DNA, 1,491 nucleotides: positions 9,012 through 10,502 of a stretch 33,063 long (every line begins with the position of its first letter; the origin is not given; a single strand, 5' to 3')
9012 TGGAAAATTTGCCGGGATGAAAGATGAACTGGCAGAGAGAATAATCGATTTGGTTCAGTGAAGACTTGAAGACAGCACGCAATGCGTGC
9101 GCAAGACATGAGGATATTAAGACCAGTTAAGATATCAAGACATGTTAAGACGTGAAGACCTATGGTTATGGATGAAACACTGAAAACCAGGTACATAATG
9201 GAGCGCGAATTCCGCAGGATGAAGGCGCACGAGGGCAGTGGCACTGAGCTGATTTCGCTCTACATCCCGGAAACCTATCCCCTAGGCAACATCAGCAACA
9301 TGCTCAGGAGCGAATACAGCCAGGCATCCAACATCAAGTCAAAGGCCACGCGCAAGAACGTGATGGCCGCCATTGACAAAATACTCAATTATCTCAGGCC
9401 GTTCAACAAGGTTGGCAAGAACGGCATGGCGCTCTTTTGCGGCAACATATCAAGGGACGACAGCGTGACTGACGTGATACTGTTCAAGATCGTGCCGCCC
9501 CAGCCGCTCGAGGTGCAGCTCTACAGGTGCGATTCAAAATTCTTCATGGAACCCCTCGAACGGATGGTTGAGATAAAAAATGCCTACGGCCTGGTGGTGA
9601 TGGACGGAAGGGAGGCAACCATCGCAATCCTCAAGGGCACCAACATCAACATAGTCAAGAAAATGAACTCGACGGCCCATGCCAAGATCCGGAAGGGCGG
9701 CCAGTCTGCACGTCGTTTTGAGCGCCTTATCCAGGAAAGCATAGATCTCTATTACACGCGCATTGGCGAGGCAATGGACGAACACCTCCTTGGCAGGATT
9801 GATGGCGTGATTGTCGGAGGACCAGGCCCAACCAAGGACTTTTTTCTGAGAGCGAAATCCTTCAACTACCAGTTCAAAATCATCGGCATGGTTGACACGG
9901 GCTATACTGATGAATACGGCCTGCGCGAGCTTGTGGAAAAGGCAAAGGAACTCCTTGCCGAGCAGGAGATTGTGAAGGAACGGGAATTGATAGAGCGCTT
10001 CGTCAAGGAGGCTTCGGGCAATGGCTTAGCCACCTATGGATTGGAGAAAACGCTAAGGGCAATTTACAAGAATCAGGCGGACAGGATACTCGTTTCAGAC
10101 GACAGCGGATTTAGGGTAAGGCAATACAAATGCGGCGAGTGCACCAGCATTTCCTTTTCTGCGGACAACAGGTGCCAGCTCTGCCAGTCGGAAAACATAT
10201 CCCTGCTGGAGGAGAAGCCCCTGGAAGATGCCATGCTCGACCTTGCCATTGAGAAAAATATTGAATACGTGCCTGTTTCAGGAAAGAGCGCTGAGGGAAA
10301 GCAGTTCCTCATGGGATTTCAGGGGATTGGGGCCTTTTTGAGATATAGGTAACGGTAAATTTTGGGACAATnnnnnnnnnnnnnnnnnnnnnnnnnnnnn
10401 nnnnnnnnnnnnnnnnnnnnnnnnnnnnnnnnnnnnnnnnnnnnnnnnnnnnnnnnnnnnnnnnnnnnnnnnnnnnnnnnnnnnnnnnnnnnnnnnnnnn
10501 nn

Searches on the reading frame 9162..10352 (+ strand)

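Call 36: search_protein_families(library=pfam, proteins=[window:9162-10352:+])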
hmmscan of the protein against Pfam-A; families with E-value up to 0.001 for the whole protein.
window:9162-10352:+ (396 aa): 5 families
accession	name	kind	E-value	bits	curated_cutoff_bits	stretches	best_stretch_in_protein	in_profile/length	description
PF03464.20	eRF1_2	-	2e-31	109.5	27.1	1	142-266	2-132/133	eRF1 domain 2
PF03463.20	eRF1_1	-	6.4e-18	65.4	23.8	1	23-136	8-123/123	eRF1 domain 1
PF03465.20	eRF1_3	-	1e-13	52.2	25.8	1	270-396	1-105/106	eRF1 domain 3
PF18854.6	baeRF_family10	-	7e-06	26.8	27.1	1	130-230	4-109/143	Bacterial archaeo-eukaryotic release factor family 10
PF18859.6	acVLRF1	-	7.3e-06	26.7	27.1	1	153-220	14-81/130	Actinobacteria/chloroflexi VLRF1 release factor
